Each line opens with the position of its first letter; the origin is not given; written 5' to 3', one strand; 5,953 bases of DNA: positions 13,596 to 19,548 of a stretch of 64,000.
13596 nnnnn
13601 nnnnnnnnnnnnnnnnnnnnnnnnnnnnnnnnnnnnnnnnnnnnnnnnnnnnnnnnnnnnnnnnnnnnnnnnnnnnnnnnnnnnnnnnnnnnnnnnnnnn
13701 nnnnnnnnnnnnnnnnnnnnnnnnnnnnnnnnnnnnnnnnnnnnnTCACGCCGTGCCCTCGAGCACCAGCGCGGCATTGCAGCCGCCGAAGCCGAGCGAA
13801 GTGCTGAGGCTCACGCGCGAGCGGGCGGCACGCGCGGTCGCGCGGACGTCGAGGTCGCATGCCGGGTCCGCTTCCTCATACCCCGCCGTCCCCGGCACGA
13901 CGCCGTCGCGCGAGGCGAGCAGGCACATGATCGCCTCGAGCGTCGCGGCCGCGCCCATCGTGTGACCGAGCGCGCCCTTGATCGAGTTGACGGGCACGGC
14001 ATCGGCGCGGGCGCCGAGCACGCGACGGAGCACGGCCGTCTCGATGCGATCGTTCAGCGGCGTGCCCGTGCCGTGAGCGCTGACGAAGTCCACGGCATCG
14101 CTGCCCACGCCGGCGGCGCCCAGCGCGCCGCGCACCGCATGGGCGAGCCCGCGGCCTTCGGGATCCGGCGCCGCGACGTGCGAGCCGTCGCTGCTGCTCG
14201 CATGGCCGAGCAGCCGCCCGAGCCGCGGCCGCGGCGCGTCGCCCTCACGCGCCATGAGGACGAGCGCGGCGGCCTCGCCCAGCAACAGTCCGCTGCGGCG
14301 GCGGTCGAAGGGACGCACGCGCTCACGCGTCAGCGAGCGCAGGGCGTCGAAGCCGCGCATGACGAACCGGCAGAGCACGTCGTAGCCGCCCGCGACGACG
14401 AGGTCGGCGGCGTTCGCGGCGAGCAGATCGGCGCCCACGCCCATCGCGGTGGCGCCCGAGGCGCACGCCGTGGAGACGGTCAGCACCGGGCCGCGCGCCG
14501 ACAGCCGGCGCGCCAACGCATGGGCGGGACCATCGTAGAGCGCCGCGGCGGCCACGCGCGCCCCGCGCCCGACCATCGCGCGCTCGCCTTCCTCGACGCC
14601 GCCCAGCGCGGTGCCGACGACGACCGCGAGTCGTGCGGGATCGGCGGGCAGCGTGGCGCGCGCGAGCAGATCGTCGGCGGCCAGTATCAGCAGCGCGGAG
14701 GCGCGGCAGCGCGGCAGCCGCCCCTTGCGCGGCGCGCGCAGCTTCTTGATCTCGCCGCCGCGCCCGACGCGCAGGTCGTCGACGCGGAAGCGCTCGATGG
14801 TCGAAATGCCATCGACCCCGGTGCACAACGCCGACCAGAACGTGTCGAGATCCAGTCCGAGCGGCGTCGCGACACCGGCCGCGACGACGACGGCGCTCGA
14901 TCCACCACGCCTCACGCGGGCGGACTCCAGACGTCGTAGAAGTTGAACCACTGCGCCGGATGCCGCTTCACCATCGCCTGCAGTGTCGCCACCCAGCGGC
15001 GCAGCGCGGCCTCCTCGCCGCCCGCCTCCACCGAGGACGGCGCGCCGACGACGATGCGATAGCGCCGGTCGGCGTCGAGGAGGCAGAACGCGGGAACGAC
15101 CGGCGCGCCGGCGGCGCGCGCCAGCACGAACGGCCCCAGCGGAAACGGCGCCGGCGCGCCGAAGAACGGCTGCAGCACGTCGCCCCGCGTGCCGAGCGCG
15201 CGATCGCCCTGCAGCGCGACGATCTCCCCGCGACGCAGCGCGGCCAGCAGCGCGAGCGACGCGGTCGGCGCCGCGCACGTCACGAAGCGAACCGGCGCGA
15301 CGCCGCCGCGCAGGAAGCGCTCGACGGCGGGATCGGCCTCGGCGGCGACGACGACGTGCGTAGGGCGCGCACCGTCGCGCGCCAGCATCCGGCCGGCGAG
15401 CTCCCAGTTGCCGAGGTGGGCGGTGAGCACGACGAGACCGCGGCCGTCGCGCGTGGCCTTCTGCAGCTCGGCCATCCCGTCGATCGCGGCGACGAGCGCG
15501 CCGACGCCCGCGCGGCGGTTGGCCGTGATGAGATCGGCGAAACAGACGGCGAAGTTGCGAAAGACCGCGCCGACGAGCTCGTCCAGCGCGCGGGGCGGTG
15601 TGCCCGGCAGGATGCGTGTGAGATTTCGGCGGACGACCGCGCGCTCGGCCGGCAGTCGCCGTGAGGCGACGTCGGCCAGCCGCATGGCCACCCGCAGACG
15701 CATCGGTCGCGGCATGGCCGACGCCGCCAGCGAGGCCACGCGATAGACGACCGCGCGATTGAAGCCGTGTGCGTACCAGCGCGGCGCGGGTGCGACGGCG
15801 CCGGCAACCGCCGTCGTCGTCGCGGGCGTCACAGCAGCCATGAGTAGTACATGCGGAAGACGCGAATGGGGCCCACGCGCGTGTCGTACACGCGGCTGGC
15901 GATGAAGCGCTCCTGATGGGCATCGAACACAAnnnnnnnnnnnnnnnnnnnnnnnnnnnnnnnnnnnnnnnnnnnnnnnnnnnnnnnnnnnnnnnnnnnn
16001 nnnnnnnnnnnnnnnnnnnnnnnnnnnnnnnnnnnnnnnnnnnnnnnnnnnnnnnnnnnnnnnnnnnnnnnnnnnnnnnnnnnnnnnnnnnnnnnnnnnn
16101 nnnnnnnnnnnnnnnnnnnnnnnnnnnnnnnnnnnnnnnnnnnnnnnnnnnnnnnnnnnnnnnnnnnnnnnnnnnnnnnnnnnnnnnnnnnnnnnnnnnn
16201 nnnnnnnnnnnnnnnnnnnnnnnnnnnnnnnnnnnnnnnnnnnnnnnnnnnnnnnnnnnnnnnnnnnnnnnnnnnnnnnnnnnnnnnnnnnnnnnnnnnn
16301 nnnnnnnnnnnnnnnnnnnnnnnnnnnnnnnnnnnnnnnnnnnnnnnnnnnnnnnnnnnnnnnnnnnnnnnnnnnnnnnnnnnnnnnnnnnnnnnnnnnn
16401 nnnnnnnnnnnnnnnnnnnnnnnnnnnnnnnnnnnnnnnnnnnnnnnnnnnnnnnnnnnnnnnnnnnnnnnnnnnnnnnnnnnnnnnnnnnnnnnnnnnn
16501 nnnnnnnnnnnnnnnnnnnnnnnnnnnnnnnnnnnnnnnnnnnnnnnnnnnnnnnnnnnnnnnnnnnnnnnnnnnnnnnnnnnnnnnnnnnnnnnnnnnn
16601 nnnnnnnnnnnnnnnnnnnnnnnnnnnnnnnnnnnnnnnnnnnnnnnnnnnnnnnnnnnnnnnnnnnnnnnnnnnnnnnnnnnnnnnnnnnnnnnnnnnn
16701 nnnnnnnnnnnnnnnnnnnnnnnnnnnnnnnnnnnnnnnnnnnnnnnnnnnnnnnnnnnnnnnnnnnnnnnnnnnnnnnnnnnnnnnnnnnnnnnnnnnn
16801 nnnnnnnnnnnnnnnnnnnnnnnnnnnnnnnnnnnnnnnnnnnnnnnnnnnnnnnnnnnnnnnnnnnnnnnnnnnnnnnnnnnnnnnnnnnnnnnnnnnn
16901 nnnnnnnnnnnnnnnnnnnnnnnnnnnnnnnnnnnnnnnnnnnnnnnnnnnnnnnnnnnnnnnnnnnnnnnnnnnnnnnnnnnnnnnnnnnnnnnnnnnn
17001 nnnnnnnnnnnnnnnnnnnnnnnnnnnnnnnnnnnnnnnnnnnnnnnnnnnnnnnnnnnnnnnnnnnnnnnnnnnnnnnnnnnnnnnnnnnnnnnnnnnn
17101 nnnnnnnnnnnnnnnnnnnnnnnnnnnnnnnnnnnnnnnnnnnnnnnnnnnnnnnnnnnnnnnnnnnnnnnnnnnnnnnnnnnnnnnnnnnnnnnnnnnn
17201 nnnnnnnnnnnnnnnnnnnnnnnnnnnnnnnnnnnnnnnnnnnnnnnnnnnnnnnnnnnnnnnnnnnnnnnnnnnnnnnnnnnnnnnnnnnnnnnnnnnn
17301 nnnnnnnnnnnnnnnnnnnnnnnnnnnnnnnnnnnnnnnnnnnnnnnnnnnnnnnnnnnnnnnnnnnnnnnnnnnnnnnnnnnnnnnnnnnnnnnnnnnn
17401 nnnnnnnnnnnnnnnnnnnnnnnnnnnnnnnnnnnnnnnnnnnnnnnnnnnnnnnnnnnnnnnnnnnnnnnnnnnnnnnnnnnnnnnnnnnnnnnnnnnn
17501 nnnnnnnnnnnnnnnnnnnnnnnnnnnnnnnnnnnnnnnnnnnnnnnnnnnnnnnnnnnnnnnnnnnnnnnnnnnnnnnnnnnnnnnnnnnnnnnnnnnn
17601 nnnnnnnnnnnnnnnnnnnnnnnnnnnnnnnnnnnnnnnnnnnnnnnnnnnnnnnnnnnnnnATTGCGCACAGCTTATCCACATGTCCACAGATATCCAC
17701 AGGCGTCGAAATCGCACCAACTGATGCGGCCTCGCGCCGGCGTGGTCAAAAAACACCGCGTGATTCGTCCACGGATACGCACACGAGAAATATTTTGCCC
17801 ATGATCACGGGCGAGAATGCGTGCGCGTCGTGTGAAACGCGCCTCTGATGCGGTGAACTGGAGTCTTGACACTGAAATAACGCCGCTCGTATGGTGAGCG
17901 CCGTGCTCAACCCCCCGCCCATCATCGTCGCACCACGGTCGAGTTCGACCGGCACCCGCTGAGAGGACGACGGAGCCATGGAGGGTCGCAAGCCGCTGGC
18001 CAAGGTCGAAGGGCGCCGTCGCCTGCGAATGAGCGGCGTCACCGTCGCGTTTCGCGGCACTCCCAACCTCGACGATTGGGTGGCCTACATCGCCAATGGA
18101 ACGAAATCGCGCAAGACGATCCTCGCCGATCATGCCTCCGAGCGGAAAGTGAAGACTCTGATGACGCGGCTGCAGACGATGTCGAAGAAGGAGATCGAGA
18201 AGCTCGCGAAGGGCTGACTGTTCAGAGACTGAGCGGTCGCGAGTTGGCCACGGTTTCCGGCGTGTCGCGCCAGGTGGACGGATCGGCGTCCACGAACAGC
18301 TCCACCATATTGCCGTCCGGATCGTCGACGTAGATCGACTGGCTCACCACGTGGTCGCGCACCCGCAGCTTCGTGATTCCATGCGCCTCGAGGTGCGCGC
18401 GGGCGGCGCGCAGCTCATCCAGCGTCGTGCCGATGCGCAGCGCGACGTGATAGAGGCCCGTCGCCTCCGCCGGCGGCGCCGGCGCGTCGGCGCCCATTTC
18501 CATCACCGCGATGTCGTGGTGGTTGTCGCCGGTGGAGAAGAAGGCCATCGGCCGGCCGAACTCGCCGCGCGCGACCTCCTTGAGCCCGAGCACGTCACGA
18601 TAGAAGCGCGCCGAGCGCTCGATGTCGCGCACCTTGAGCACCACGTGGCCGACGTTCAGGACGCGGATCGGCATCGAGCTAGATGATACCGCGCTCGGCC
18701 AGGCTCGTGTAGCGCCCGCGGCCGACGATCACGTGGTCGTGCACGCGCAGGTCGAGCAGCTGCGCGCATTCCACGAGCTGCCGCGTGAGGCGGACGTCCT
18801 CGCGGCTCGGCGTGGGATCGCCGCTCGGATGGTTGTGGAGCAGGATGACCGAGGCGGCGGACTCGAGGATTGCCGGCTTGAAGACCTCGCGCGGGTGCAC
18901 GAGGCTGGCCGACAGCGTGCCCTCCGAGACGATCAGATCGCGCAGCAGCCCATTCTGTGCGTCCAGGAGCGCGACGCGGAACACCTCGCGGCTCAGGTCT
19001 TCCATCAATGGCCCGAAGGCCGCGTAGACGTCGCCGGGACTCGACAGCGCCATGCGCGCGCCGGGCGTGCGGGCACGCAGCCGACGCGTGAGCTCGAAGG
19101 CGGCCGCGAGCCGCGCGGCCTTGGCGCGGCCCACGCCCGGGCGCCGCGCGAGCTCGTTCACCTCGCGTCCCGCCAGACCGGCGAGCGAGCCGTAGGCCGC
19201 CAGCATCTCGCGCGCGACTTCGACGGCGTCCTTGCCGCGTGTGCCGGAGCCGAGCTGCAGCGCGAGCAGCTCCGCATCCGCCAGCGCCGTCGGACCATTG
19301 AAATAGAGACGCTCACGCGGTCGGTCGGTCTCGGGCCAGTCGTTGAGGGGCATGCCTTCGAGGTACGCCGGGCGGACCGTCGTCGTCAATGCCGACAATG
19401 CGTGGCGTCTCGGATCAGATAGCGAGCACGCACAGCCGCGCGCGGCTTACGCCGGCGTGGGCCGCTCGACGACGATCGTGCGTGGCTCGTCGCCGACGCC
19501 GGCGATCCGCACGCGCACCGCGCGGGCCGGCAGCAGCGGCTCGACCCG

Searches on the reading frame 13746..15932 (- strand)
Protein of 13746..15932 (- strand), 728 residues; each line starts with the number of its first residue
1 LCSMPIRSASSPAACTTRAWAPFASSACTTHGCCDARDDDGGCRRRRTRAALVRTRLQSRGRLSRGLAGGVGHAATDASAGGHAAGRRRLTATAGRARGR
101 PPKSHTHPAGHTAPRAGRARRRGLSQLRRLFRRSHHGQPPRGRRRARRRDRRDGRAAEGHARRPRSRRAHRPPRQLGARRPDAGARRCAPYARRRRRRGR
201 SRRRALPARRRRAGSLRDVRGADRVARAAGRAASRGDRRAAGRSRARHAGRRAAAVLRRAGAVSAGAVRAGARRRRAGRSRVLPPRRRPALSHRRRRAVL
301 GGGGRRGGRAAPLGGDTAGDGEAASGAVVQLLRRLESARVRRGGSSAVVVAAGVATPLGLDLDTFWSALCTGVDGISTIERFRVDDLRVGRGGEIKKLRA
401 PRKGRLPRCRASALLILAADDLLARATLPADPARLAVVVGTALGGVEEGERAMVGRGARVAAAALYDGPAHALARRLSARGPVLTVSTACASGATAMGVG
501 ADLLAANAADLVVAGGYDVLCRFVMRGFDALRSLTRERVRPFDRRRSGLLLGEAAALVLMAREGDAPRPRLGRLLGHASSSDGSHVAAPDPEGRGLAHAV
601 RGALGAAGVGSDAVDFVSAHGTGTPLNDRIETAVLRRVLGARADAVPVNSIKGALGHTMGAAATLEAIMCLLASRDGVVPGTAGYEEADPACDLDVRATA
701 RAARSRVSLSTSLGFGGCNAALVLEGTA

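Call 6: search_protein_families(library=pfam, proteins=[window:13746-15932:-], max_evalue=0.01)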
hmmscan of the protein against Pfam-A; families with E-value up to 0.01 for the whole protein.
window:13746-15932:- (728 aa): 3 families
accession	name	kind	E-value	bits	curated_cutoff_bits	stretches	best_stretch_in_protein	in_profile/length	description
PF02801.28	Ketoacyl-synt_C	-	1.1e-29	103.2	20.8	1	572-685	2-118/119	Beta-ketoacyl synthase, C-terminal domain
PF00109.32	ketoacyl-synt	-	3.5e-27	96.1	20.8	1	348-565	5-251/252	Beta-ketoacyl synthase, N-terminal domain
PF00108.29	Thiolase_N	-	0.00044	20.1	26.4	1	472-520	67-115/260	Thiolase, N-terminal domain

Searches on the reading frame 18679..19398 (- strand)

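Call 6: search_protein_families(library=pfam, proteins=[window:18679-19398:-], max_evalue=0.01)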
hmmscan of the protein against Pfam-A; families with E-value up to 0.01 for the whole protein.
window:18679-19398:- (239 aa): 4 families
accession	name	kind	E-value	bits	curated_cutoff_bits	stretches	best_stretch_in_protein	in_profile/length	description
PF04002.20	RadC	-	2.2e-43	147.5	22.1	1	119-237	2-120/121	RadC-like JAB domain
PF20582.4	UPF0758_N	-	1.1e-24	86.7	27.1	1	19-95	2-77/77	UPF0758 N-terminal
PF14520.12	HHH_5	-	3.6e-05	24.6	27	1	61-100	14-54/57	Helix-hairpin-helix domain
PF14464.11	Prok-JAB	-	0.0022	18.3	25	1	175-213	60-95/114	Prokaryotic homologs of the JAB domain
